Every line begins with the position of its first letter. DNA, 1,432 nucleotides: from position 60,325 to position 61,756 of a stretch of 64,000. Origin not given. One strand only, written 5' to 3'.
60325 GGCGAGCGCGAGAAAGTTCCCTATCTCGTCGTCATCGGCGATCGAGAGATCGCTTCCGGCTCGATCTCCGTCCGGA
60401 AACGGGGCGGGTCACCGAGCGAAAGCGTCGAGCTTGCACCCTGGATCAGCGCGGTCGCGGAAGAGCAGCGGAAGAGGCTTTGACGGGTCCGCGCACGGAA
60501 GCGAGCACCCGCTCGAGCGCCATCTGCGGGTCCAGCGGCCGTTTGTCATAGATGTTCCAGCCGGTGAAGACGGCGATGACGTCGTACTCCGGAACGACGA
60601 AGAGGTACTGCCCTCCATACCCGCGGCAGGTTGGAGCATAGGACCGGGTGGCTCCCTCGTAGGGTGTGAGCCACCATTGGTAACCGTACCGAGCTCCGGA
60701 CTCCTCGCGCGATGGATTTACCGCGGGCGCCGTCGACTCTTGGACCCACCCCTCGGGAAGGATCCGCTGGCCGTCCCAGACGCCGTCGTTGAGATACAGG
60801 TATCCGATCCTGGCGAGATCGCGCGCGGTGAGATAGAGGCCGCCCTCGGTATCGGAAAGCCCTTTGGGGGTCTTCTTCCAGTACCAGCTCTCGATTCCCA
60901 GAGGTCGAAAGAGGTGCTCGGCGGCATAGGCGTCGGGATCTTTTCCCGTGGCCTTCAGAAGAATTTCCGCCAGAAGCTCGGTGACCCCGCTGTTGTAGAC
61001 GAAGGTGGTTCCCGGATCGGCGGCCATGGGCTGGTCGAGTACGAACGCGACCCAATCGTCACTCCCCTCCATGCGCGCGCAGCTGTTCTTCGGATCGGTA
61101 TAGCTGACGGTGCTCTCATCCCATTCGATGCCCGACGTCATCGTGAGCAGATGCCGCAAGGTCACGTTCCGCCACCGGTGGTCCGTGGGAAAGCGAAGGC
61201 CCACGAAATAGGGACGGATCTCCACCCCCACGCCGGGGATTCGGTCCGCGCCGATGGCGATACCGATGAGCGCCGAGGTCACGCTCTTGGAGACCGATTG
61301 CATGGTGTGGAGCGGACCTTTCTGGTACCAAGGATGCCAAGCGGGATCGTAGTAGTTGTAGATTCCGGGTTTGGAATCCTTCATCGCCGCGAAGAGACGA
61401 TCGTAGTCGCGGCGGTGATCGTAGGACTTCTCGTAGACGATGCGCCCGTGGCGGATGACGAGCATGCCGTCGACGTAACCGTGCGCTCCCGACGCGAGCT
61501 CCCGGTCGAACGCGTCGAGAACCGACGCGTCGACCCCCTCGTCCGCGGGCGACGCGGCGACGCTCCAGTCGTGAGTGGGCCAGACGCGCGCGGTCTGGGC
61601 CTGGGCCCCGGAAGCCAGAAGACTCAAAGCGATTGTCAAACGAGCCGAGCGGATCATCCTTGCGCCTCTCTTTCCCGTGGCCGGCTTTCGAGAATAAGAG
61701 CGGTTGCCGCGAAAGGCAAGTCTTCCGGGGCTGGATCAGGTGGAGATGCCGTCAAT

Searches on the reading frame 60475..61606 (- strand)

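Call 74: search_protein_families(library=pfam, proteins=[window:60475-61606:-], max_evalue=0.00001)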
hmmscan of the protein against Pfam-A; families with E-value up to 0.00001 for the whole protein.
window:60475-61606:- (377 aa): 1 family
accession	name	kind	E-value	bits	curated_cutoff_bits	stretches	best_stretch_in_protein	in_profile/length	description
PF00144.29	Beta-lactamase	-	1.4e-30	107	27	1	48-347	19-306/329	Beta-lactamase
